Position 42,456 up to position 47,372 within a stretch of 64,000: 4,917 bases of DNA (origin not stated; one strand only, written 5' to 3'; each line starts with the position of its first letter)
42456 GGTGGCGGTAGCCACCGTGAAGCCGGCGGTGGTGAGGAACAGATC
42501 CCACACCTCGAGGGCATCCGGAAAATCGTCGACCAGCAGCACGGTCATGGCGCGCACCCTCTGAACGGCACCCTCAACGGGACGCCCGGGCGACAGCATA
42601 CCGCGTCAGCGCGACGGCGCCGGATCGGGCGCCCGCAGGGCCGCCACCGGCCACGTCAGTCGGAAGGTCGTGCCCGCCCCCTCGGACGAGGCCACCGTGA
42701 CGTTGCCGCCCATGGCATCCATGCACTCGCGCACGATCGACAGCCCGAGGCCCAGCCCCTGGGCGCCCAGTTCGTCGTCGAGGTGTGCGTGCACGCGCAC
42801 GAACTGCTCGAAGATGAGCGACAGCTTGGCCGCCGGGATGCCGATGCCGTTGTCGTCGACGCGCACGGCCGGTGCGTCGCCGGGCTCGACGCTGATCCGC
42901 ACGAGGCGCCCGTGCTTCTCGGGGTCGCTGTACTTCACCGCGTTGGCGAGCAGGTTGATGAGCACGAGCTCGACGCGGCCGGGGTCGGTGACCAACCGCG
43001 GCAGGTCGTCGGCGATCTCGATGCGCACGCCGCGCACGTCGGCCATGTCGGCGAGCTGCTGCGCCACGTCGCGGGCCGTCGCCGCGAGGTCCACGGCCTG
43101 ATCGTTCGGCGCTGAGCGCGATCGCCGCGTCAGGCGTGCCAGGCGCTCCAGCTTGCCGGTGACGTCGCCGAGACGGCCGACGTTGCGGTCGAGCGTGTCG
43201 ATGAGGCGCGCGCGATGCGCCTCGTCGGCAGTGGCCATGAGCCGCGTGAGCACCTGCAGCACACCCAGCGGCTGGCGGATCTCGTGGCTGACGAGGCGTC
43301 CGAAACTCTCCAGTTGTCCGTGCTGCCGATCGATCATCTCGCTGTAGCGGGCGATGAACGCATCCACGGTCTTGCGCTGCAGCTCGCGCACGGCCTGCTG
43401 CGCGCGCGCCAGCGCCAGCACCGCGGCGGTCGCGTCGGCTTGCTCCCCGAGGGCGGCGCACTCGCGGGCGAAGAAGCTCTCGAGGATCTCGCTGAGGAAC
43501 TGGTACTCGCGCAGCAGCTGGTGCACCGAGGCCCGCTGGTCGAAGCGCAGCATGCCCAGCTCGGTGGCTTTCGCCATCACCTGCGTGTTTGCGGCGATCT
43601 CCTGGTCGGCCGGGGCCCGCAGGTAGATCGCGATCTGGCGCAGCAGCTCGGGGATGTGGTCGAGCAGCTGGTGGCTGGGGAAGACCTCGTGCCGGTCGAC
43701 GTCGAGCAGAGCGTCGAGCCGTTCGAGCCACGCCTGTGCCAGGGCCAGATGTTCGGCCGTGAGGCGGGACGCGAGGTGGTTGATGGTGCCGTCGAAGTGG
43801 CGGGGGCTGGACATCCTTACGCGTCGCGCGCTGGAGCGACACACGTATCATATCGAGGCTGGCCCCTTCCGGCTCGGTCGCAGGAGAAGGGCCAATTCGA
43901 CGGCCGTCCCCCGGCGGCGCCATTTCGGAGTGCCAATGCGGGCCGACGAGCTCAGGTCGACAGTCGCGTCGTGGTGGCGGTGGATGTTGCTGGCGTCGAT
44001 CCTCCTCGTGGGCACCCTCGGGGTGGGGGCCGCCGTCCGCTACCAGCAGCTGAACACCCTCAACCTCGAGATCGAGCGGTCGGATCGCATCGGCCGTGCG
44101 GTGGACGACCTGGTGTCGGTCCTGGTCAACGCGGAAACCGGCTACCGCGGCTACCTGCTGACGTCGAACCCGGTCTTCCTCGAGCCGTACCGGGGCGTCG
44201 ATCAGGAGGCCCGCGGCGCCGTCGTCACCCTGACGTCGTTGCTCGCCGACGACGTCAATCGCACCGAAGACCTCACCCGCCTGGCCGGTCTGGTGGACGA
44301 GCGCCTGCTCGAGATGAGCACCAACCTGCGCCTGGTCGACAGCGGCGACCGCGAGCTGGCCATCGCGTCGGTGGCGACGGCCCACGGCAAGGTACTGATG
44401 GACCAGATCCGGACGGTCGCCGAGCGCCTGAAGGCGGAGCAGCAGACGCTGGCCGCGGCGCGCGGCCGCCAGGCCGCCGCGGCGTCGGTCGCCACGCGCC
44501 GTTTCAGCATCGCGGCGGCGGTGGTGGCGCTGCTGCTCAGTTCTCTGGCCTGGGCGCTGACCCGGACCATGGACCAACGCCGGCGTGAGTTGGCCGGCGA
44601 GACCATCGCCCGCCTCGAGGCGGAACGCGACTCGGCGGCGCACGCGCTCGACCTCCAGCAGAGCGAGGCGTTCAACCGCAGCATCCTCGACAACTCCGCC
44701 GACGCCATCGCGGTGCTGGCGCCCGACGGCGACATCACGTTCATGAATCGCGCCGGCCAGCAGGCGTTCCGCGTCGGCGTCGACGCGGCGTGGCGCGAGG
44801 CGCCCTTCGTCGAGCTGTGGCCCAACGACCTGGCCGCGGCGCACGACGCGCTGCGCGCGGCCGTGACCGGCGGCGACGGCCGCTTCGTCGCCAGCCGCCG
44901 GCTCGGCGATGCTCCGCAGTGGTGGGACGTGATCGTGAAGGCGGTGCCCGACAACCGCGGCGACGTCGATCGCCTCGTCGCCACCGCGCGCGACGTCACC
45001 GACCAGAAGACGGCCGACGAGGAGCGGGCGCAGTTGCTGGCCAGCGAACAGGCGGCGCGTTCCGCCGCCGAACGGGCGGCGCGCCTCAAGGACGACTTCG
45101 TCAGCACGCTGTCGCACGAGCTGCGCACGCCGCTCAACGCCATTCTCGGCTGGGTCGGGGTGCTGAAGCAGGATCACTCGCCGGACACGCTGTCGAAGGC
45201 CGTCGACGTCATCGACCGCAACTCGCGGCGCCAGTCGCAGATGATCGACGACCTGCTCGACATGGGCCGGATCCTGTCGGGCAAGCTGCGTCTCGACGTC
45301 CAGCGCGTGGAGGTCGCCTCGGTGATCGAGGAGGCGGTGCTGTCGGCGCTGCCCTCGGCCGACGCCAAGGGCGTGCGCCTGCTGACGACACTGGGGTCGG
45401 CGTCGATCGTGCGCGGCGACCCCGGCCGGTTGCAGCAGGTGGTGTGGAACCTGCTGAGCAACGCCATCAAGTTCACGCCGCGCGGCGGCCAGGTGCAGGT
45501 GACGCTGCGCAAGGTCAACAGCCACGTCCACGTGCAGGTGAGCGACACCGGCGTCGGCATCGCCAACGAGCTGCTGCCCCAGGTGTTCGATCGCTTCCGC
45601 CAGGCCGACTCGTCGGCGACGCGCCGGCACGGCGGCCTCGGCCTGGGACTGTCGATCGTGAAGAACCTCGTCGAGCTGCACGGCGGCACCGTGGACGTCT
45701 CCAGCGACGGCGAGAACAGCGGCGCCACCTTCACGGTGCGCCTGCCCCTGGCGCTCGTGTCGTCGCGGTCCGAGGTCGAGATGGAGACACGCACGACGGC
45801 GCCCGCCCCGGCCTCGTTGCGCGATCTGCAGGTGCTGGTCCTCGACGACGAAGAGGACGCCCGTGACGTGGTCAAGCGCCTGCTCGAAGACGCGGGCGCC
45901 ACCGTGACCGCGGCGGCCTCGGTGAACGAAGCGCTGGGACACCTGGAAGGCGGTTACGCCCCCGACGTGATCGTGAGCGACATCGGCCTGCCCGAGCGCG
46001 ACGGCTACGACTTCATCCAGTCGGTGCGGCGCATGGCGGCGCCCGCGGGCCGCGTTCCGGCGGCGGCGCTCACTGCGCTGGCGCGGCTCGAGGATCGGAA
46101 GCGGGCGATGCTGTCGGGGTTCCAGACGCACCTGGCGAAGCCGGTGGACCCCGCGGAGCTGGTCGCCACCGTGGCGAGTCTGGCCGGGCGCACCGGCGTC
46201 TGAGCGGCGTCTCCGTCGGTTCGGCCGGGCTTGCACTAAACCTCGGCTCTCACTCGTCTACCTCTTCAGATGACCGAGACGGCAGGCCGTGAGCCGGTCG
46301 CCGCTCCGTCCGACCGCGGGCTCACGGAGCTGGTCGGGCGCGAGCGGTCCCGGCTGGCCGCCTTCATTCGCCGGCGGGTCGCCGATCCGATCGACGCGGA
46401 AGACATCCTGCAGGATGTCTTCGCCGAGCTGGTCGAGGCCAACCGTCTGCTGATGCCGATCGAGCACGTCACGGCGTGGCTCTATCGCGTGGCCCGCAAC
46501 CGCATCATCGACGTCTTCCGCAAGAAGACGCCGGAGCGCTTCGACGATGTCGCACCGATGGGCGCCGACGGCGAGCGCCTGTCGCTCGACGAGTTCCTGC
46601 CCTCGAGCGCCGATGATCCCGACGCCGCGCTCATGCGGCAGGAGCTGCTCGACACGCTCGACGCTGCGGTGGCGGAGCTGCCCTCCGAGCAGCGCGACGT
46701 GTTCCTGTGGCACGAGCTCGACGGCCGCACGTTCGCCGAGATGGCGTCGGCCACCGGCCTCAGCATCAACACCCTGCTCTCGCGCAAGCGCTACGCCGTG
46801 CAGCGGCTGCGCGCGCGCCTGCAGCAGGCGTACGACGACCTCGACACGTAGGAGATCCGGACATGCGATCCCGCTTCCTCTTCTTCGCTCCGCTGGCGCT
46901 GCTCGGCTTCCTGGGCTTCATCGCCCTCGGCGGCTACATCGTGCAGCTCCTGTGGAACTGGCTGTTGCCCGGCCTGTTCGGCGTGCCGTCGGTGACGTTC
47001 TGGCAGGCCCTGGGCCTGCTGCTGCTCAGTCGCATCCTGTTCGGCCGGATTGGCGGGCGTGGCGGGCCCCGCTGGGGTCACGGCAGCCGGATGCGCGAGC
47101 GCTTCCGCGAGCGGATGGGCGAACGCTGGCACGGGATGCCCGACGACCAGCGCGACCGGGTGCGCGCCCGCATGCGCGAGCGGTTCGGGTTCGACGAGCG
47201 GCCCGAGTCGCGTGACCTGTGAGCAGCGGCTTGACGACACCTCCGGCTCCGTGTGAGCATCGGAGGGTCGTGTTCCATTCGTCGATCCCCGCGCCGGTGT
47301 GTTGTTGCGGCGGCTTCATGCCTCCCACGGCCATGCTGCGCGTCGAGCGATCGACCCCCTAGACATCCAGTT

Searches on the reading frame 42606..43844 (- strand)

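Call 38: search_protein_families(library=pfam, proteins=[window:42606-43844:-], max_evalue=0.001)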
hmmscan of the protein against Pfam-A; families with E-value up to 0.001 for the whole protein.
window:42606-43844:- (412 aa): 3 families
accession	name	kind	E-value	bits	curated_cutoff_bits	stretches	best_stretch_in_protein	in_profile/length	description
PF02518.31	HATPase_c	-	1.2e-25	90.5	26.4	1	287-401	2-110/111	Histidine kinase-, DNA gyrase B-, and HSP90-like ATPase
PF00512.31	HisKA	-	3e-06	27.6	26.9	1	184-239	8-64/66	His Kinase A (phospho-acceptor) domain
PF13581.12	HATPase_c_2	-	5e-06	27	27.4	1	254-398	8-127/127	Histidine kinase-like ATPase domain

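Call 62: search_protein_families(library=ncbifam, proteins=[window:42606-43844:-], max_evalue=0.01)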
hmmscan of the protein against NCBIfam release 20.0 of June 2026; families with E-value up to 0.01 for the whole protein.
window:42606-43844:- (412 aa): 84 families (the best 25 are shown)
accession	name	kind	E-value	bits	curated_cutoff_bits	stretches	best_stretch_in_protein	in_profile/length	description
TIGR02966.1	phoR_proteo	equivalog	4.4e-34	118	334.2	1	101-396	45-331/333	phosphate regulon sensor histidine kinase PhoR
NF046044.1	PnpS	equivalog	5.2e-31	108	400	1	185-399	177-390/390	two-component system histidine kinase PnpS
NF008302.0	PRK11091.1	equivalog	1.3e-29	103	838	1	166-403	271-508/779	aerobic respiration two-component sensor histidine kinase ArcB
NF007898.0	PRK10604.1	equivalog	6e-28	98.2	478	1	185-402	219-425/433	two-component system sensor histidine kinase RstB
NF006800.0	PRK09303.1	equivalog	9.6e-28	97.2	342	1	179-401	152-378/383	histidine kinase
TIGR01386.1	cztS_silS_copS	subfamily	4.8e-27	95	292.55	1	170-399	233-457/457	heavy metal sensor histidine kinase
NF008468.0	PRK11360.1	equivalog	5.4e-27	94.4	646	1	176-401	391-609/616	two-component system sensor histidine kinase AtoS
NF041832.1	near_NosP_CTERM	subfamily_domain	6.5e-27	94.5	400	1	185-404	14-229/370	NahK/ErcS family hybrid sensor histidine kinase/response regulator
NF041880.1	EPS_EpsF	equivalog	5.1e-26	91.2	900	1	181-397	277-490/492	response regulator EpsF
NF047874.1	MASE3_PAS_HK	subfamily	9.7e-26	90.7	560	1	184-402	404-627/655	MASE3 domain-containing sensor histidine kinase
NF007688.0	PRK10364.1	equivalog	1.3e-25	90.1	479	1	176-404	235-455/460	two-component system sensor histidine kinase ZraS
NF033092.0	HK_WalK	equivalog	1.8e-25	89.6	725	1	179-399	373-593/594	cell wall metabolism sensor histidine kinase WalK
NF008312.0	PRK11100.1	equivalog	1e-24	87.3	356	1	155-400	231-474/477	two-component system sensor histidine kinase CreC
NF040691.1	MtrAB_MtrB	equivalog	1.4e-24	87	450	1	181-402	274-494/507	MtrAB system histidine kinase MtrB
NF041735.1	hist_kin_RppB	equivalog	2.8e-24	85.7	400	1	175-398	213-437/438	two-component system sensor histidine kinase RppB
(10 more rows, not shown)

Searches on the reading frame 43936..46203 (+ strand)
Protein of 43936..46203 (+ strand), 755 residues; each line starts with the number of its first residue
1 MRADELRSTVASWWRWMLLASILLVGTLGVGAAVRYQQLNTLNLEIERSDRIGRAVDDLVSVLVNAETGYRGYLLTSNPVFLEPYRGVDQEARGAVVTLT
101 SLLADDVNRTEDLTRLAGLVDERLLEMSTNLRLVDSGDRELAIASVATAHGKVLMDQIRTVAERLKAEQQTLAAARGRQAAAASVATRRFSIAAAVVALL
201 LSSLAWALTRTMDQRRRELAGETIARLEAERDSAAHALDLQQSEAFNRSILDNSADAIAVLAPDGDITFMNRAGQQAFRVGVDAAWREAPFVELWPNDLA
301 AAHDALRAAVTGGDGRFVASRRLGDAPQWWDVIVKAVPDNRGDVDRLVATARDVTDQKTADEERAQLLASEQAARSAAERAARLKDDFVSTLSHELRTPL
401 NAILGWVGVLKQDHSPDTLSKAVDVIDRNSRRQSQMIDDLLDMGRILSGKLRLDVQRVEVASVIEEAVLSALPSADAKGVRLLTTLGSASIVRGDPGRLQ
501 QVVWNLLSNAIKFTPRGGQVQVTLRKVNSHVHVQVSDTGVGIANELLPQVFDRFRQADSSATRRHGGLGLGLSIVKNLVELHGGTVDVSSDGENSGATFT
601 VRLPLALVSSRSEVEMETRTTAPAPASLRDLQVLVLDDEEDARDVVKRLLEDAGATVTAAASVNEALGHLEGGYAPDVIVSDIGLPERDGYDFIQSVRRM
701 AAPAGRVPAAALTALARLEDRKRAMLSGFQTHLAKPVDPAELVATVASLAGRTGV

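Call 38: search_protein_families(library=pfam, proteins=[window:43936-46203:+], max_evalue=0.001)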
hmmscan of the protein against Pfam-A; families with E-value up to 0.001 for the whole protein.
window:43936-46203:+ (755 aa): 8 families
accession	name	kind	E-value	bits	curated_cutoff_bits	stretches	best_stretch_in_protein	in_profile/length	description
PF02518.31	HATPase_c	-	3.2e-33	114.9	26.4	1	494-606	1-110/111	Histidine kinase-, DNA gyrase B-, and HSP90-like ATPase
PF05227.19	CHASE3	-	3.8e-26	92.1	28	1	46-176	5-135/138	CHASE3 domain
PF00072.30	Response_reg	-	1.8e-19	70.4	30.2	1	633-746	1-110/111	Response regulator receiver domain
PF00512.31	HisKA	-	3.2e-17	62.8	26.9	1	385-448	2-65/66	His Kinase A (phospho-acceptor) domain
PF08448.16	PAS_4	-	1.8e-13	51.1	23.1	1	251-358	1-109/110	PAS fold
PF00989.32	PAS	-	9.4e-06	26.1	22.6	1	247-353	3-112/113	PAS fold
PF13188.13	PAS_8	-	2.8e-05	24.3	21.8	1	247-301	3-53/65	PAS domain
PF13581.12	HATPase_c_2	-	0.00088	19.7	27.4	0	506-580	39-110/127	Histidine kinase-like ATPase domain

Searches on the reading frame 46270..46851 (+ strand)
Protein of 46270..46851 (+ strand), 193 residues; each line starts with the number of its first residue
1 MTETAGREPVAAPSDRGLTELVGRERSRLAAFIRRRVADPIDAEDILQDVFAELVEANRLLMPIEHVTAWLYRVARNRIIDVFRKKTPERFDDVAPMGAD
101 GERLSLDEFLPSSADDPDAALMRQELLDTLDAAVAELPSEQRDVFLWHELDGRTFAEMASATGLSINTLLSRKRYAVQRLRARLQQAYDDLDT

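Call 38: search_protein_families(library=pfam, proteins=[window:46270-46851:+], max_evalue=0.001)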
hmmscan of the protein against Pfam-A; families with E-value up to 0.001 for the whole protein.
window:46270-46851:+ (193 aa): 3 families
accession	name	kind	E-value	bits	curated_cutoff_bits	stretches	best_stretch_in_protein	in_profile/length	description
PF04542.20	Sigma70_r2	-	1.9e-13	50.4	24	1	21-87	1-69/71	Sigma-70 region 2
PF08281.18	Sigma70_r4_2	-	6.9e-10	38.9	25.7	1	129-172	3-46/54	Sigma-70, region 4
PF04545.22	Sigma70_r4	-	3.1e-05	23.8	24.1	1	133-182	1-50/50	Sigma-70, region 4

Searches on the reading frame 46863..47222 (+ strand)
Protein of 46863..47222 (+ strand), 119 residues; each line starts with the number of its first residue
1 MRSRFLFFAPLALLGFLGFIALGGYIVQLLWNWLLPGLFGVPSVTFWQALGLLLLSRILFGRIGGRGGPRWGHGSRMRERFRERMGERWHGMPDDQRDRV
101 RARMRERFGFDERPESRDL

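Call 38: search_protein_families(library=pfam, proteins=[window:46863-47222:+], max_evalue=0.001)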
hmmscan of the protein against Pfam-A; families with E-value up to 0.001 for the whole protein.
window:46863-47222:+ (119 aa): 1 family
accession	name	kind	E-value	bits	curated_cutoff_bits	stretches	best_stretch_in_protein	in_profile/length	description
PF13801.11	Metal_resist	-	0.0006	20.4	29.2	1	51-108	6-58/125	Heavy-metal resistance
